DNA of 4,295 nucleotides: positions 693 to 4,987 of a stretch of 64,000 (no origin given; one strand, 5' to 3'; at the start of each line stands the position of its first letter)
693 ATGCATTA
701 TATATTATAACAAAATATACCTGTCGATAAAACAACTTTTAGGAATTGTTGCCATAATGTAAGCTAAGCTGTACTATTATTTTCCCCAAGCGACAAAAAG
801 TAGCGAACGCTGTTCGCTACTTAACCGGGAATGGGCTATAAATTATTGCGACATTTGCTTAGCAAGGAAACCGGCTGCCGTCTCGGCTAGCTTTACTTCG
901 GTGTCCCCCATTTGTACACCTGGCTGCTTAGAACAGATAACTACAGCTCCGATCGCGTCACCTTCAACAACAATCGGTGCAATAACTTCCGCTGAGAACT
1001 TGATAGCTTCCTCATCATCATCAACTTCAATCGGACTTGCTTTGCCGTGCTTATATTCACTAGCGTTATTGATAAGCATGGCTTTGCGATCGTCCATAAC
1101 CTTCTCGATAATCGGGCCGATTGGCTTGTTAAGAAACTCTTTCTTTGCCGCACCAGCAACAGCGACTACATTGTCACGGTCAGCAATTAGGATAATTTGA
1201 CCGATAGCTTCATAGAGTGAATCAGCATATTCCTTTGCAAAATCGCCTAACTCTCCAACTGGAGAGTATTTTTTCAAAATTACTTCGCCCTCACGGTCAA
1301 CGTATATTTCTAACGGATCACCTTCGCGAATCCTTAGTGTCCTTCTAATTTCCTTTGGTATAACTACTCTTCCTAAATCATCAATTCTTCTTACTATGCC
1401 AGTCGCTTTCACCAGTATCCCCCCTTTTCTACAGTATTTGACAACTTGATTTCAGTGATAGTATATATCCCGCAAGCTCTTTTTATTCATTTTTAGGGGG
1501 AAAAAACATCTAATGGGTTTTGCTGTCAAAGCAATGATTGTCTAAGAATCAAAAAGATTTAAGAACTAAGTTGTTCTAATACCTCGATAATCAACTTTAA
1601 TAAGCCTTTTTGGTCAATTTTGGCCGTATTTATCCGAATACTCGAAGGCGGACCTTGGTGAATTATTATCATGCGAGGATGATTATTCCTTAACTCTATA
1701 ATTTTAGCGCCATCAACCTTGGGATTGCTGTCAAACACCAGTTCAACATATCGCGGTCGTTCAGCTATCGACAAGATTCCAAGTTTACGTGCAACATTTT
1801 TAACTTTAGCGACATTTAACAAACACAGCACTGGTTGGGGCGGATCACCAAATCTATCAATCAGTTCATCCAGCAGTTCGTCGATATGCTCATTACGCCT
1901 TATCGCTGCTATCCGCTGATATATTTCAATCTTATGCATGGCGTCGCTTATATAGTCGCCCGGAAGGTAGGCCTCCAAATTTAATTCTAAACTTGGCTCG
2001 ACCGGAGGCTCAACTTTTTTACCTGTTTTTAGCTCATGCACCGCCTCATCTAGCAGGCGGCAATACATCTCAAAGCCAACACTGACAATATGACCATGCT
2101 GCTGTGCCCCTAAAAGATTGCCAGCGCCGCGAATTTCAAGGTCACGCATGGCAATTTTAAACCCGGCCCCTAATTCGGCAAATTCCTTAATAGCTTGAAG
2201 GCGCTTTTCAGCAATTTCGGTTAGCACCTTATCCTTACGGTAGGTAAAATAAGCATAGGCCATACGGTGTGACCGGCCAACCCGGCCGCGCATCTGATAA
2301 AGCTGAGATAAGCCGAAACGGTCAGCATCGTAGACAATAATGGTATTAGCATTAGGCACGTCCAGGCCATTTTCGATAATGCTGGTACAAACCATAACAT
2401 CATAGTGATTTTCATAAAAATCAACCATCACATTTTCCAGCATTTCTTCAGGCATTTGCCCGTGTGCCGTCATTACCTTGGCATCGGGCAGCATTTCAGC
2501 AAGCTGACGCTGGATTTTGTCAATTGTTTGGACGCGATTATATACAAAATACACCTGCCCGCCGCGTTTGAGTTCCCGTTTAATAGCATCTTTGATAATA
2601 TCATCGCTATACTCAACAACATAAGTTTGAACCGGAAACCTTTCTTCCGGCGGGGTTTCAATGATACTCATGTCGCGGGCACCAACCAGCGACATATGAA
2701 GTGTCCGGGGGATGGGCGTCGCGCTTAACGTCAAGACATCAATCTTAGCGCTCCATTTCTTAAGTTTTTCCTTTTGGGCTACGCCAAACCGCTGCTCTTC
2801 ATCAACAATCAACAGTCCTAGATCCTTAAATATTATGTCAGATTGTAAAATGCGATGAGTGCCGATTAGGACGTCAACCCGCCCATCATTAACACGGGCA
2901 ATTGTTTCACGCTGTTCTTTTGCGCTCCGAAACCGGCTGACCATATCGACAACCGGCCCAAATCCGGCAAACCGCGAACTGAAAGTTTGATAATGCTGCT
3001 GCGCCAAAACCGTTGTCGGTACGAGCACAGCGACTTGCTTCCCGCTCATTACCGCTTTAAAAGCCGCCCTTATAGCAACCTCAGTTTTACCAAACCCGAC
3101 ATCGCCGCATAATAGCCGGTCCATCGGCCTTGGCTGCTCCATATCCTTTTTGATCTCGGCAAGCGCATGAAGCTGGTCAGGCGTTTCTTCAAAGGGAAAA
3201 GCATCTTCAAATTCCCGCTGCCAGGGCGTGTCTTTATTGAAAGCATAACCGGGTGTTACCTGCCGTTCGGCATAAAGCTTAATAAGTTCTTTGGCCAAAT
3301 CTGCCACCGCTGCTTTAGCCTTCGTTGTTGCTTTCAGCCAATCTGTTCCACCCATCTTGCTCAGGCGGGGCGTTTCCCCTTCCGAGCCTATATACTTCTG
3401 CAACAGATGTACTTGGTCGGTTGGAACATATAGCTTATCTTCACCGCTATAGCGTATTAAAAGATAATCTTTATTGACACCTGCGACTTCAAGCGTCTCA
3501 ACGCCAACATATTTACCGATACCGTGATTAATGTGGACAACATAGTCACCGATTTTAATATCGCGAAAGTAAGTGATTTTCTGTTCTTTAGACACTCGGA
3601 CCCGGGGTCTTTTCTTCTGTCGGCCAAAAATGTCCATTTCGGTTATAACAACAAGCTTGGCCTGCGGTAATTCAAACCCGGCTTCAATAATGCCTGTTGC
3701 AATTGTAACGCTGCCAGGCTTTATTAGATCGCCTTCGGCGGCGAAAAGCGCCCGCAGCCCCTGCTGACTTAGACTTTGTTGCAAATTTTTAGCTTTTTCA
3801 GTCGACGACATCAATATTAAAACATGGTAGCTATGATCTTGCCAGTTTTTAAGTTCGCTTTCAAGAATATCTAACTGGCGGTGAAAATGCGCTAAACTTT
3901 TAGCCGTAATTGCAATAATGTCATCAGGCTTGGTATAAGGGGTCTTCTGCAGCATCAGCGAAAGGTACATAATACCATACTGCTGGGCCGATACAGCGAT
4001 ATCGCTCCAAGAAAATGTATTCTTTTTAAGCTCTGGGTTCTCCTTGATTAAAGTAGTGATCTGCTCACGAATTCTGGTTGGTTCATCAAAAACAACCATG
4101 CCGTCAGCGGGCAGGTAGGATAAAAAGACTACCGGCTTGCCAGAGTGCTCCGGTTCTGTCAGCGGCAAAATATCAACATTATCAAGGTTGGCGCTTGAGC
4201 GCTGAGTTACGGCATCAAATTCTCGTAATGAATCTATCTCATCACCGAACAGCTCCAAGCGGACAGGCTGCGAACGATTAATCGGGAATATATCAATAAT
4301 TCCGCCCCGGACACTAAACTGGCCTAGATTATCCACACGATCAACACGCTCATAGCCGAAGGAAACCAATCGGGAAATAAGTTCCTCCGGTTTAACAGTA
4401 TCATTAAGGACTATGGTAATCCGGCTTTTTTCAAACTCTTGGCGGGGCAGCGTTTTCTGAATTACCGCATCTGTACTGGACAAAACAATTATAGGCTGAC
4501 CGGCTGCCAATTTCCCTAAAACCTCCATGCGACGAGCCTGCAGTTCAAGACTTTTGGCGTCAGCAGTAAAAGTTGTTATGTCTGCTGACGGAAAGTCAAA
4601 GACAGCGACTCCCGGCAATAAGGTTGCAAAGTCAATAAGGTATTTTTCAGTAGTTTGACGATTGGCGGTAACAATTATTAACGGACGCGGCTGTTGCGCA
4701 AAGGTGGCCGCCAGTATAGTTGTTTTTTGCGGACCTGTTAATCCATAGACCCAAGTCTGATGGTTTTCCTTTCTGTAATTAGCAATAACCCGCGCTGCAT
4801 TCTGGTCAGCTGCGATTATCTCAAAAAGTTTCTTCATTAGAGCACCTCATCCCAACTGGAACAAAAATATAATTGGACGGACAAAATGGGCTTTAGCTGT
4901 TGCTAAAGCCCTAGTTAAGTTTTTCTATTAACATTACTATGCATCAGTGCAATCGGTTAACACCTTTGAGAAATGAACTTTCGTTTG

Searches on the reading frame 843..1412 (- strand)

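Call 91: search_protein_families(library=pfam, proteins=[window:843-1412:-], max_evalue=0.0001)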
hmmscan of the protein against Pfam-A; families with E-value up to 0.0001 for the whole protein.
window:843-1412:- (189 aa): 4 families
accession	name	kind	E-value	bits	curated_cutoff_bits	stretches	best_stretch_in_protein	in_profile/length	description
PF15714.11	SpoVT_C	-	5e-46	156.4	27.5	1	54-187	1-127/128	Stage V sporulation protein T C-terminal, transcription factor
PF04014.23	MazE_antitoxin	-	9.5e-14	51.5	24.7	1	7-51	1-45/48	Antidote-toxin recognition MazE, bacterial antitoxin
PF13185.12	GAF_2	-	1.1e-06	29.3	28.6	1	54-183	6-131/136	GAF domain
PF01590.32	GAF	-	5.6e-06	27.4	22.4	1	77-185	27-131/133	GAF domain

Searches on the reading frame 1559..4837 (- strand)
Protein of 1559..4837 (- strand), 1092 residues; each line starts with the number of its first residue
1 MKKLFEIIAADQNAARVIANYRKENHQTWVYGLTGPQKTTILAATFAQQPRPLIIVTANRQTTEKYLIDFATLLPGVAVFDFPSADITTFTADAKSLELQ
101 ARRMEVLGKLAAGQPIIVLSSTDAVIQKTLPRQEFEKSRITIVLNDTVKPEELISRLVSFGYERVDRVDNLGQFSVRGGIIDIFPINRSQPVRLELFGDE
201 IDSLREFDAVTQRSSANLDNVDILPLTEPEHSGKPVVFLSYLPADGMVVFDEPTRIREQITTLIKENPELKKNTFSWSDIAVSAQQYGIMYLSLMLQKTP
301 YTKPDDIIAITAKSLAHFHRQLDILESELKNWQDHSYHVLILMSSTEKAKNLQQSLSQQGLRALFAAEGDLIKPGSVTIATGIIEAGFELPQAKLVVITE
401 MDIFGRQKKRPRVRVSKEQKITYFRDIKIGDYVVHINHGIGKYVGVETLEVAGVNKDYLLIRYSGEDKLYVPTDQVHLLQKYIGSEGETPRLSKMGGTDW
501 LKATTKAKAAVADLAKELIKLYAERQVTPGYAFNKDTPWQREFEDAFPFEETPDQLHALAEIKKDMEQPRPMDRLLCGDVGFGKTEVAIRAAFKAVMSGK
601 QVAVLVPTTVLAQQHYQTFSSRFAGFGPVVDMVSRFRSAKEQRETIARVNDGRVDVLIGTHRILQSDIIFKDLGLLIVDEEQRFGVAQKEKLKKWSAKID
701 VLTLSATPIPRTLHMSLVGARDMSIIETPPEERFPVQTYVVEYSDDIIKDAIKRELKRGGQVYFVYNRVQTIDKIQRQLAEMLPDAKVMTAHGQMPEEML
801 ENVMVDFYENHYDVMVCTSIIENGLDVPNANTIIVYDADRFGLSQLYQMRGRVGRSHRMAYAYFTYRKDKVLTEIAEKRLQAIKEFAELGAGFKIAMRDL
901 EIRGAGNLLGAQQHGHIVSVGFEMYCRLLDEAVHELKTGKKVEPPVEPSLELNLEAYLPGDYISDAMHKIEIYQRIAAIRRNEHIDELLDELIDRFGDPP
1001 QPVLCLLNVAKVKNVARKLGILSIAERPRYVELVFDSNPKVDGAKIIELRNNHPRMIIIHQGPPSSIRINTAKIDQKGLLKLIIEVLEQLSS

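Call 66: search_protein_families(library=pfam, proteins=[window:1559-4837:-], max_evalue=0.001)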
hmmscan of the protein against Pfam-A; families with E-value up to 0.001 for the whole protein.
window:1559-4837:- (1092 aa): 8 families
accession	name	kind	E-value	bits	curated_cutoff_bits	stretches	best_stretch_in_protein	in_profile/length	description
PF00271.37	Helicase_C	-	2.4e-27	95.8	23.5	1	750-856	8-109/110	Helicase conserved C-terminal domain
PF17757.6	UvrB_inter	-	3.4e-27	94.8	22.9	1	141-227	2-89/91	UvrB interaction domain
PF03461.20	TRCF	-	6.4e-27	94.2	25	1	952-1045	1-94/95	TRCF domain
PF00270.35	DEAD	-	1.6e-25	90.2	26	1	552-713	1-164/167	DEAD/DEAH box helicase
PF02559.22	CarD_TRCF_RID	-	3.7e-22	78.6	23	1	428-483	2-57/57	CarD-like/TRCF RID domain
PF04851.21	ResIII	-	9.7e-09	35.8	22.5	1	552-708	5-162/164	Type III restriction enzyme, res subunit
PF22590.2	Cas3-like_C_2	-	6.4e-08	33.3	27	1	759-857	2-105/106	CRISPR-associated nuclease/helicase Cas3, C-terminal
PF21132.2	MFD_D3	-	0.00059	20.2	21.8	0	334-402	4-72/73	MFD, D3 domain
